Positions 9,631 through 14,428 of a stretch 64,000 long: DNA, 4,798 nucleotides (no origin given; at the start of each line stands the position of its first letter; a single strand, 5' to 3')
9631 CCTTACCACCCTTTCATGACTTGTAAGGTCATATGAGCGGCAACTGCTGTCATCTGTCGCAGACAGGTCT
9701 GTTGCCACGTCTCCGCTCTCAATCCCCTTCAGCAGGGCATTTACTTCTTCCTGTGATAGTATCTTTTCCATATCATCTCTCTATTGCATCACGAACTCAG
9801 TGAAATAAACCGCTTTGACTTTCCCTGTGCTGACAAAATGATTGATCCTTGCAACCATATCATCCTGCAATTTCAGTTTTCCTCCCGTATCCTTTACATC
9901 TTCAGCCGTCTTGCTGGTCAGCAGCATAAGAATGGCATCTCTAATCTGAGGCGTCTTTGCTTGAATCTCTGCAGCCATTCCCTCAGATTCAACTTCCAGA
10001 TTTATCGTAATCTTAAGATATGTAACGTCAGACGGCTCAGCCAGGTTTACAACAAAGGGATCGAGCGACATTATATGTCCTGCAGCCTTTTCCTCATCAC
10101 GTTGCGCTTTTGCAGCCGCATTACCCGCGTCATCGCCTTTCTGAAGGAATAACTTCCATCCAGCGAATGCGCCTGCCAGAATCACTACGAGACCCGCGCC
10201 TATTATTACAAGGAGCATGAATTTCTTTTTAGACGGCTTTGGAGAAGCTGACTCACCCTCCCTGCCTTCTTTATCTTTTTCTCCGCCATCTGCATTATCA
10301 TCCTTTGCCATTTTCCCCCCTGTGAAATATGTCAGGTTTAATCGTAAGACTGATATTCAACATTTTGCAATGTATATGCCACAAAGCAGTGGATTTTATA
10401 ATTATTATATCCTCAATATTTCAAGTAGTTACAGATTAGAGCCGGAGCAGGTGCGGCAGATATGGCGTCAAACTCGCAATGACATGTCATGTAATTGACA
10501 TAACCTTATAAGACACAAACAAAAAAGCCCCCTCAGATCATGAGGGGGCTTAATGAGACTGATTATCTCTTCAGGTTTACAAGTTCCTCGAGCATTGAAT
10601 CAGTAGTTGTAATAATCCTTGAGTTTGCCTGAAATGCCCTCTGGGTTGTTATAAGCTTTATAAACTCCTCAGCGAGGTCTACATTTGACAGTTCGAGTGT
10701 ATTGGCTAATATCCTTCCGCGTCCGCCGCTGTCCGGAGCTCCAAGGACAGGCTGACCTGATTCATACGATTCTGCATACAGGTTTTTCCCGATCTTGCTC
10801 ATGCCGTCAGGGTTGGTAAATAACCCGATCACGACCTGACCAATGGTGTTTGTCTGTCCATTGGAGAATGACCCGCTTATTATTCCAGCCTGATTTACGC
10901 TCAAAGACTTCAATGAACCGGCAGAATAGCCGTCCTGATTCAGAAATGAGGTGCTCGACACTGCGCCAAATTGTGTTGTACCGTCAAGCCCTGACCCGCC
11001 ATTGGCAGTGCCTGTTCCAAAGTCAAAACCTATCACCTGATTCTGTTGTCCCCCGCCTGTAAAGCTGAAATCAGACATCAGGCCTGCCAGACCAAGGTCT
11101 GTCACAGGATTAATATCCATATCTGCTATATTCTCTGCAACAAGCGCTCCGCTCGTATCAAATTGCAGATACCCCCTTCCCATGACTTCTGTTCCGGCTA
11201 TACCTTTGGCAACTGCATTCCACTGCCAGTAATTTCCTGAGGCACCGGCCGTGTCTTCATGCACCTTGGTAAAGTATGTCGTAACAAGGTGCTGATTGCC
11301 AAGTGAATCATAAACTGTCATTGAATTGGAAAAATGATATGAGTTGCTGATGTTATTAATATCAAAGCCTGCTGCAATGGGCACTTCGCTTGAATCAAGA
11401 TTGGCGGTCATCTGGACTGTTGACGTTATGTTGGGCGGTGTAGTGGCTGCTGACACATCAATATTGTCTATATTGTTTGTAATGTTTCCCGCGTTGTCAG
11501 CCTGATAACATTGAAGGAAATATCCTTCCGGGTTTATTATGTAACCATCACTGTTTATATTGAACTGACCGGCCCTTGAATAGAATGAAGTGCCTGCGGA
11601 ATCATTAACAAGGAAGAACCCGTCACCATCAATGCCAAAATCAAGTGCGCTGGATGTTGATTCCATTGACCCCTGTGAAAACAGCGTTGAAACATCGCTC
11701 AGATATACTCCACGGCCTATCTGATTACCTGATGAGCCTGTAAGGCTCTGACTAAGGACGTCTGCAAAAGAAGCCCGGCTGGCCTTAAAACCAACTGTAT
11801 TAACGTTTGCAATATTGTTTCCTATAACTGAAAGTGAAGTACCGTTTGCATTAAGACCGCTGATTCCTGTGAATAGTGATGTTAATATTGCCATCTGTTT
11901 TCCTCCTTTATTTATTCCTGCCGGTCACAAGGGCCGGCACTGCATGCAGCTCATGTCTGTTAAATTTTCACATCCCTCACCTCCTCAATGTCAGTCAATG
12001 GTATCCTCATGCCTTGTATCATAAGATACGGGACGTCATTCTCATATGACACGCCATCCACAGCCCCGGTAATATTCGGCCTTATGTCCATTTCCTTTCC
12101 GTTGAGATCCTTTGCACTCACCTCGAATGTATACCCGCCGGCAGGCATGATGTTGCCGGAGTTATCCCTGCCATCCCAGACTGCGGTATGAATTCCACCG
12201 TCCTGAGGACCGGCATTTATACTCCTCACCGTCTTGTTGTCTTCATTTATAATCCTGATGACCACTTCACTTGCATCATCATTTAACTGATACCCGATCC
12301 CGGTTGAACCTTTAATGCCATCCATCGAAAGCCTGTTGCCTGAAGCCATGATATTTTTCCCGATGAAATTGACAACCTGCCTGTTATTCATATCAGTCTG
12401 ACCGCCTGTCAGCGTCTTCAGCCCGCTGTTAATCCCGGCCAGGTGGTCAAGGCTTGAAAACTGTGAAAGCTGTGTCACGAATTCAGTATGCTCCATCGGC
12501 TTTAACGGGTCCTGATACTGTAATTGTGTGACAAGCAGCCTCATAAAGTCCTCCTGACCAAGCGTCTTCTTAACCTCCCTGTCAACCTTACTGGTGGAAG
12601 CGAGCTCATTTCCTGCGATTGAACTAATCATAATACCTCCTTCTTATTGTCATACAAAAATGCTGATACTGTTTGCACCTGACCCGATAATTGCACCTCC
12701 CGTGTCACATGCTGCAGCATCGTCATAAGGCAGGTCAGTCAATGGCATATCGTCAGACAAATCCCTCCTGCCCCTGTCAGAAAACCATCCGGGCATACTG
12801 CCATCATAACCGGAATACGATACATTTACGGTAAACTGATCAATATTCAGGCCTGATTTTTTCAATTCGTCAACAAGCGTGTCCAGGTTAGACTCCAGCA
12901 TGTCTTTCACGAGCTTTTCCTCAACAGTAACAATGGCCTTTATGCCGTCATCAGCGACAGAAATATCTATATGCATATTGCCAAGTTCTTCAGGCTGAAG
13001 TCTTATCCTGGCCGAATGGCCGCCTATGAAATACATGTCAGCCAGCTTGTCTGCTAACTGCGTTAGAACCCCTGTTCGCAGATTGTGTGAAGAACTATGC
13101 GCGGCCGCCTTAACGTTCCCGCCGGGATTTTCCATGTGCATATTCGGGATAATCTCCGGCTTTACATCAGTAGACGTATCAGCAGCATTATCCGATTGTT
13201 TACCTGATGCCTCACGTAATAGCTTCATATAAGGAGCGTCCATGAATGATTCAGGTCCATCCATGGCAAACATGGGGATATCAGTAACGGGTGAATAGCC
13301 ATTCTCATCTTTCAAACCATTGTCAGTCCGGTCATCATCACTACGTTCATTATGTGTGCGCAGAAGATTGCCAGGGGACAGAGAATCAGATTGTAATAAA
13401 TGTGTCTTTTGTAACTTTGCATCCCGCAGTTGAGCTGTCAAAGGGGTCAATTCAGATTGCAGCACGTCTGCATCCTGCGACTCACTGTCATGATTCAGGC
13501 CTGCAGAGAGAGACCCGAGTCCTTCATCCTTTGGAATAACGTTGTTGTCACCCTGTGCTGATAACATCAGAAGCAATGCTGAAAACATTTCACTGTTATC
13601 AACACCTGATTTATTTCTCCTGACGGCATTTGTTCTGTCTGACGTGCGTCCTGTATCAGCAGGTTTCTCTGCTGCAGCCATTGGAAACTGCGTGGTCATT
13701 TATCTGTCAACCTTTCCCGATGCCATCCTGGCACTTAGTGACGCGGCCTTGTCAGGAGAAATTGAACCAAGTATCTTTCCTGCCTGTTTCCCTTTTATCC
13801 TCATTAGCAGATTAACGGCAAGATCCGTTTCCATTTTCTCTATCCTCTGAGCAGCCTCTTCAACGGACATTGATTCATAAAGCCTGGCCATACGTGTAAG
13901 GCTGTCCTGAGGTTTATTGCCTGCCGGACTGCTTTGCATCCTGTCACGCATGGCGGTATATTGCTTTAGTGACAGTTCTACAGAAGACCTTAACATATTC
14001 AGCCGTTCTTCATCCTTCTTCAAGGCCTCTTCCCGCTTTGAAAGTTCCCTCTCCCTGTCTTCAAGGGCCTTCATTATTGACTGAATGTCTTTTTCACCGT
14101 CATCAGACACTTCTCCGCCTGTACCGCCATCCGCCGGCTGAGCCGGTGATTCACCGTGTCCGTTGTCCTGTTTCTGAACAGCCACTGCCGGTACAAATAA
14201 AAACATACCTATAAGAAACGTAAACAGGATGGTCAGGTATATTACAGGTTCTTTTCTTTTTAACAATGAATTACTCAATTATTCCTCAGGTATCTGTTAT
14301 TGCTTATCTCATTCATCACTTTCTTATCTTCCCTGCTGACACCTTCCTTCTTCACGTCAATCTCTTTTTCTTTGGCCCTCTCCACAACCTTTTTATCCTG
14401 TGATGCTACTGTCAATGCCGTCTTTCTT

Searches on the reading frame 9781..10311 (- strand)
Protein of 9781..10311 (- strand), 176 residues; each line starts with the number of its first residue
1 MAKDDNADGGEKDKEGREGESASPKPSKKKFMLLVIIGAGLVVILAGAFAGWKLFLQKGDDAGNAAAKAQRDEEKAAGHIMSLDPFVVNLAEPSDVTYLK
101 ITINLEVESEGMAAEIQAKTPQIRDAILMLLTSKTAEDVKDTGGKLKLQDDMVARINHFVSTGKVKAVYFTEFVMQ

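Call 25: search_protein_families(library=pfam, proteins=[window:9781-10311:-], max_evalue=0.001)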
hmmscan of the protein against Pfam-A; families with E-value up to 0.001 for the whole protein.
window:9781-10311:- (176 aa): 1 family
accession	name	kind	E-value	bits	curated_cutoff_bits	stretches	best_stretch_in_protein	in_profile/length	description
PF03748.19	FliL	-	6.8e-27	94.5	24.6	1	81-176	2-103/103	Flagellar basal body-associated protein FliL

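Call 48: search_protein_families(library=ncbifam, proteins=[window:9781-10311:-], max_evalue=0.01)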
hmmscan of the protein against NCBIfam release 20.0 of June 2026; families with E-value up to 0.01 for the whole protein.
window:9781-10311:- (176 aa): 6 families
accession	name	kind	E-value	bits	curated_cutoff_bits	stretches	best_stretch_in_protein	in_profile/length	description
NF006283.1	PRK08455.1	equivalog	2e-33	115.6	187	1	58-176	54-182/182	flagellar basal body-associated protein FliL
NF005435.1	PRK07021.1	equivalog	7.1e-27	94.2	131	1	28-176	5-157/157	flagellar basal body-associated protein FliL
NF009420.1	PRK12785.1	equivalog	5.6e-23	81.5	197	1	12-176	2-161/161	flagellar basal body-associated protein FliL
NF004285.1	PRK05696.1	equivalog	1.2e-19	70.7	179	1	20-176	10-171/171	flagellar basal body-associated protein FliL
NF005826.1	PRK07718.1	equivalog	8.5e-16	58.2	140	1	41-176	14-143/143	flagellar basal body-associated protein FliL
NF005175.0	PRK06654.1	equivalog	0.00018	21.3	218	1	99-173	105-176/181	flagellar basal body-associated protein FliL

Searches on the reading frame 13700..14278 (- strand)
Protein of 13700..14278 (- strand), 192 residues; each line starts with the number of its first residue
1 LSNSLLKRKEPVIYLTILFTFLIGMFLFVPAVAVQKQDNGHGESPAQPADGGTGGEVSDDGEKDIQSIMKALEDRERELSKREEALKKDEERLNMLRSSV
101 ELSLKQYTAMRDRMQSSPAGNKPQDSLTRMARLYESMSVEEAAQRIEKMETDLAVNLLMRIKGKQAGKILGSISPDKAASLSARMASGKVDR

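Call 25: search_protein_families(library=pfam, proteins=[window:13700-14278:-], max_evalue=0.001)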
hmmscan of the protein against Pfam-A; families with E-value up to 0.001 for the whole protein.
window:13700-14278:- (192 aa): 1 family
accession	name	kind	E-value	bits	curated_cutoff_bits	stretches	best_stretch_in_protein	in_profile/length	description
PF03448.22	MgtE_N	-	2.2e-06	28.6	25.9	1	130-182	42-94/102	MgtE intracellular N domain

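Call 47: search_solved_structures(query=window:13700-14278:-, max_evalue=10)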
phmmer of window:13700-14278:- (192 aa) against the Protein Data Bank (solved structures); distinct sequences matched with E-value up to 10: 8.
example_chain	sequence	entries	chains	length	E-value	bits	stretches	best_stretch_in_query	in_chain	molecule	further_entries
9qt5_G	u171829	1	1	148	0.099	15.8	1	118-186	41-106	Large ribosomal subunit protein bL9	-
4zcu_A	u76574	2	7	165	0.67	13.1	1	53-91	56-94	Calcium-binding mitochondrial carrier protein SCaMC-1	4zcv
4n5x_A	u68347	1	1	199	0.93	12.6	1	53-91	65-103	Calcium-binding mitochondrial carrier protein SCaMC-1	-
7zet_A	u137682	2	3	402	1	12.5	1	60-108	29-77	Clusterin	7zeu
9h3c_A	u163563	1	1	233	1.4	12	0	124-171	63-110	De novo designed tandem repeat protein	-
8c3w_A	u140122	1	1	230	2.3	11.4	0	136-170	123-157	dnHEM1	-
4yxx_A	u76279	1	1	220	3.6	10.7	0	137-173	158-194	dTor_6x35L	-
5y5x_I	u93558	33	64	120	8.9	9.5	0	67-159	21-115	V-type ATP synthase, subunit (VAPC-THERM) | V-type ATP synthase subunit G | V-type ATP synthase, subunit G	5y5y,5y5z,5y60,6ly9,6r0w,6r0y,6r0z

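Call 48: search_protein_families(library=ncbifam, proteins=[window:13700-14278:-], max_evalue=0.01)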
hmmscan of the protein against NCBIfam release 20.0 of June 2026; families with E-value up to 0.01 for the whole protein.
window:13700-14278:- (192 aa): 2 families
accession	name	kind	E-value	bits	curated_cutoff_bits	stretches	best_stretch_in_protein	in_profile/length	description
TIGR03752.1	conj_TIGR03752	hypoth_equivalog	0.00039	19.8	241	1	12-166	9-166/471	TIGR03752 family integrating conjugative element protein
NF047368.1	collar_FlbB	equivalog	0.0019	18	110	1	66-161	63-159/193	periplasmic-type flagellar collar protein FlbB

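Call 93: predict_structure(protein=window:13700-14278:-)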
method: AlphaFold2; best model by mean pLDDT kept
length: 192 residues; sequences in the alignment: 1
mean_pLDDT: 77.4   pTM: 0.37
mean pLDDT of the five models: 77.4, 72.4, 62.9, 62.3, 61.4
residues with pLDDT >= 90: 72; 70-90: 57; 50-70: 43; < 50: 20
segments of 3 or more residues with pLDDT < 50: 1-4, 39-41, 117-120
pLDDT, mean of each block of 10 residues (from residue 1): 51 80 74 51 53 55 82 92 95 93 84 60 67 92 95 90 90 94 79 48
secondary structure, 60 per line:
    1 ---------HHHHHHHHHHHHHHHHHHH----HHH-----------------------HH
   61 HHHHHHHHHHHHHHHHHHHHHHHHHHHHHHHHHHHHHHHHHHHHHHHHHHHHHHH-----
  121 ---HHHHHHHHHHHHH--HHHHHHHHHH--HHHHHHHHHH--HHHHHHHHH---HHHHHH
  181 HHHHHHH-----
elements in order: H10-28 H59-115 H124-136 H139-148 H151-160 H163-171 H175-187
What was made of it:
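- Tried and rejected: A single-sequence run was used instead (call 93).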

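Call 95: fold_search(model_id=the predicted structure, library=pdb)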
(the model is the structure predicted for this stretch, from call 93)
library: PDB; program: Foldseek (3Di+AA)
matches with E <= 10: 115; with E <= 0.001: 1
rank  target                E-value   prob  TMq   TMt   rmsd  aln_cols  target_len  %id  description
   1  9a67_B                3.3e-05  1.00  0.37  0.35  36.1       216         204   20  Integrative model of FLIF-YLXF by crosslinking MS and deep learning (released 2024-09-18)
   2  8wiw_3                1.3e-02  1.00  0.33  0.21   8.9        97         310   20  Cryo-EM structure of the flagellar C ring in the CW state (released 2024-09-04)
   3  2oux_A                2.5e-02  1.00  0.28  0.21   1.6        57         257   28  Crystal structure of the soluble part of a magnesium transporter (released 2007-03-20)
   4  2oux_B                3.4e-02  1.00  0.25  0.19   5.9        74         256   23  Crystal structure of the soluble part of a magnesium transporter (released 2007-03-20)
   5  8wo5_B5               4.3e-02  1.00  0.29  0.18  10.9       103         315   14  Cryo-EM structure of the intact flagellar motor-hook complex in the CCW state (released 2024-09-04)
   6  8umd_B                1.1e-01  1.00  0.29  0.17   0.8        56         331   21  Cryo-EM structure of a single subunit of a Counterclockwise-locked form of the Salmonella enterica Typhimurium flagell (released 2024-01-24)
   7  3ajc                  1.2e-01  1.00  0.29  0.27   4.6        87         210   11  Structure of the MC domain of FliG (PEV), a CW-biased mutant (released 2011-05-11)
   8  8vib_G                1.3e-01  0.99  0.29  0.18  11.8       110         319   15  CW Flagellar Switch Complex - FliF, FliG, FliM, and FliN forming single subunit of the C-ring from Salmonella (released 2024-02-28)
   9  8gps                  1.6e-01  0.94  0.20  0.18   7.4        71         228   11  Cytoplasmic domain structure of the MgtE Mg2+ channel from Chryseobacterium hispalense (released 2023-04-19)
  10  9n49_G                2.6e-01  1.00  0.27  0.16   0.8        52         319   23  C-ring - single subunit of the 34-mer CCW flagellar switch complex - FliF, FliG, FliM, and FliN from Salmonella (released 2025-03-12)
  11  4fhr_B                2.7e-01  1.00  0.30  0.28   4.5        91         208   10  Crystal structure of the complex between the flagellar motor proteins FliG and FliM. (released 2012-08-22)
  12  3soh_B                3.1e-01  0.95  0.23  0.54   9.6        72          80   11  Architecture of the Flagellar Rotor (released 2011-07-27)
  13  1lkv                  3.3e-01  0.41  0.19  0.17  14.3       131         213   11  Crystal Structure of the Middle and C-terminal Domains of the Flagellar Rotor Protein FliG (released 2002-07-10)
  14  5x9h_B                3.7e-01  0.96  0.23  0.11   6.3        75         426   13  Crystal structure of the Mg2+ channel MgtE in complex with ATP (released 2017-08-16)
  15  4qrm_D                3.9e-01  0.97  0.24  0.59   9.0        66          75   12  crystal structure of a binary complex of FliM-FliG middle domains from T.maritima (released 2015-06-10)
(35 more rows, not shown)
